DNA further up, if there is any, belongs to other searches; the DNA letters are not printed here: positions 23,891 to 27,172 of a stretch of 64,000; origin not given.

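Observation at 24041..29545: Candidate novel chaperone-usher-like surface fibre assembly cluster in a Bacteroidota genome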

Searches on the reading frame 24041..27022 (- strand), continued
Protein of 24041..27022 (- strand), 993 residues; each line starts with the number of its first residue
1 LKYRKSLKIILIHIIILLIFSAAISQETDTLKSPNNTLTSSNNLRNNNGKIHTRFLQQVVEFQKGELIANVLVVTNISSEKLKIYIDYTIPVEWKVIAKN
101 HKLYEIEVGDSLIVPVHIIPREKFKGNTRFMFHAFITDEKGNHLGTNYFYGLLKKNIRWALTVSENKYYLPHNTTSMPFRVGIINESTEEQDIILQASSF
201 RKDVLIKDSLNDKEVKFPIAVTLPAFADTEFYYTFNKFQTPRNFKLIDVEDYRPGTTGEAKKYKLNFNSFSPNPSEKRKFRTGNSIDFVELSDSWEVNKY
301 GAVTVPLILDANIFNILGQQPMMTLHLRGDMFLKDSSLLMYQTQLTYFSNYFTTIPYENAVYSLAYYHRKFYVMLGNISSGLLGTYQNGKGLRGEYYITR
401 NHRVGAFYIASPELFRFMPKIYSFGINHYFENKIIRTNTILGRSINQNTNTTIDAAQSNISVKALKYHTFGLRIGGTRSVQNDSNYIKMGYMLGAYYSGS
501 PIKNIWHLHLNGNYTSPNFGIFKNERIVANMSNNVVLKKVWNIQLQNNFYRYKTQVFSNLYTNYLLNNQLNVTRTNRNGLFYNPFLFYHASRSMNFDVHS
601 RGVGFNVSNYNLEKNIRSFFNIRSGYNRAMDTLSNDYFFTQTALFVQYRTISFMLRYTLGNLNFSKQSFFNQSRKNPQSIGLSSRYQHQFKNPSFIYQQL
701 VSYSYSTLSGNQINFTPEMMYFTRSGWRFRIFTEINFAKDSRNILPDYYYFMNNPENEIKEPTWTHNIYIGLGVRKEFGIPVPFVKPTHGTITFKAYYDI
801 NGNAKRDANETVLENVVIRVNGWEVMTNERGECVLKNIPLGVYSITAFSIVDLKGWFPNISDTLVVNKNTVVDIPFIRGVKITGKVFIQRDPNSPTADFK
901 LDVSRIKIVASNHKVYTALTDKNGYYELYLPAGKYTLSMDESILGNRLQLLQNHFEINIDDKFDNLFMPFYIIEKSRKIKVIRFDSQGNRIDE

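Call 84: search_protein_representatives(alignment_id=A1)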
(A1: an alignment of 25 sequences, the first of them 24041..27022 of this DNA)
Query: 25 sequences, 983 profile positions. Proteins with E-value up to 0.001 (for the whole library): 1461; up to 1e-10: 788; up to 1e-30: 252. The best 150 are listed.
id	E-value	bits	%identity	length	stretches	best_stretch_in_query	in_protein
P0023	0.0e+00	1521.5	-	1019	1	1-982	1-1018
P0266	0.0e+00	1101.1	-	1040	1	29-974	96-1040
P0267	9.8e-278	940.7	-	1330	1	5-981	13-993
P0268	2.1e-274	929.6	-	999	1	5-973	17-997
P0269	1.2e-257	874.1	-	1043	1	8-971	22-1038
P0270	3.4e-257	872.7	-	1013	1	4-977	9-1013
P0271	1.4e-256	870.6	-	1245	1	15-979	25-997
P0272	1.6e-256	870.5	-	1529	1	28-979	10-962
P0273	2.1e-255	866.7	-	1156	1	31-978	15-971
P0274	1.4e-248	844.1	-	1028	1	17-983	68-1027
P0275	2.5e-248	843.3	-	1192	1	33-983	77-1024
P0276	3.2e-245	833.0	-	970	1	32-974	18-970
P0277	4.0e-241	819.5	-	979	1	34-979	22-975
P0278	4.3e-241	819.4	-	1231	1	36-982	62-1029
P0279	8.2e-240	815.1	-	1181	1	29-980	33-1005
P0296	5.0e-216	736.4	-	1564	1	35-977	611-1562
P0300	2.1e-209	714.5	-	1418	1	37-975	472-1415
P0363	2.1e-109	383.5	-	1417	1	35-982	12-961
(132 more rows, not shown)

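Call 85: search_protein_families(library=pfam, proteins=[P0025, P0267, P0272, P0296, P0300, P0363, P0271], max_evalue=0.01)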
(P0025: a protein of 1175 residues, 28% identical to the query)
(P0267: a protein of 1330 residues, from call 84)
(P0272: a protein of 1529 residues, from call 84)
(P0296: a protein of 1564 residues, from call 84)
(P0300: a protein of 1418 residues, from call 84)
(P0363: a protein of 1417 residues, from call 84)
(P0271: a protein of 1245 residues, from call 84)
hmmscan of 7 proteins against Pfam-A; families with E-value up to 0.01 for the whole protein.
P0025 (1175 aa): 1 family
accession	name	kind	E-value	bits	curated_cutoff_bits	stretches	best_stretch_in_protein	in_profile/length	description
PF17210.9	SdrD_B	-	0.0028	18.3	29.7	0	808-861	6-65/112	SdrD B-like domain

P0267 (1330 aa): 4 families
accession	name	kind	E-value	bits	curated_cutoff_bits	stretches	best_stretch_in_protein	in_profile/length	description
PF13620.12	CarboxypepD_reg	-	9.8e-07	29.5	32.3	0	902-941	13-54/82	Carboxypeptidase regulatory-like domain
PF17802.7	SpaA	-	9.3e-06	26.2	23.1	1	905-964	18-79/91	Prealbumin-like fold domain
PF17210.9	SdrD_B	-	0.00012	22.7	29.7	0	796-848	6-64/112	SdrD B-like domain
PF05036.18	SPOR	-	0.0061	17.3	21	0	1140-1203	7-67/76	SPOR domain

P0272 (1529 aa): 2 families
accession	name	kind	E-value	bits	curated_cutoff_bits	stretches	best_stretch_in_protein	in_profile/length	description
PF13620.12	CarboxypepD_reg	-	4e-05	24.3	32.3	0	879-912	18-53/82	Carboxypeptidase regulatory-like domain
PF07382.16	HC2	-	0.0021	18.6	40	1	951-1048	67-162/194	Histone H1-like nucleoprotein HC2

P0296 (1564 aa): 1 family
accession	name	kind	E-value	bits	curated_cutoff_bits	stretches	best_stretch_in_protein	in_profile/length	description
PF17210.9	SdrD_B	-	0.00028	21.5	29.7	0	1365-1397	3-34/112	SdrD B-like domain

P0300 (1418 aa): 3 families
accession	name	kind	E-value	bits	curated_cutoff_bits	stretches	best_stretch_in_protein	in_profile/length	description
PF13620.12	CarboxypepD_reg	-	5.3e-07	30.3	32.3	1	1327-1369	11-54/82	Carboxypeptidase regulatory-like domain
PF17210.9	SdrD_B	-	2e-06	28.4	29.7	1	1226-1276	8-64/112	SdrD B-like domain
PF13715.12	CarbopepD_reg_2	-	0.00065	20.1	32.2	0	1234-1275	6-49/88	CarboxypepD_reg-like domain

P0363 (1417 aa): 3 families
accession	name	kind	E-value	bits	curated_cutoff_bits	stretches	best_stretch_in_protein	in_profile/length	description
PF05036.18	SPOR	-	2.7e-08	34.5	21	0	1045-1076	41-73/76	SPOR domain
PF17210.9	SdrD_B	-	0.0017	19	29.7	0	747-813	7-63/112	SdrD B-like domain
PF13620.12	CarboxypepD_reg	-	0.0029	18.4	32.3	0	869-913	14-60/82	Carboxypeptidase regulatory-like domain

P0271 (1245 aa): 1 family
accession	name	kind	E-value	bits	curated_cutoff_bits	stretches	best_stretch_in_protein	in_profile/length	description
PF05036.18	SPOR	-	0.0012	19.5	21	0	1184-1221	38-75/76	SPOR domain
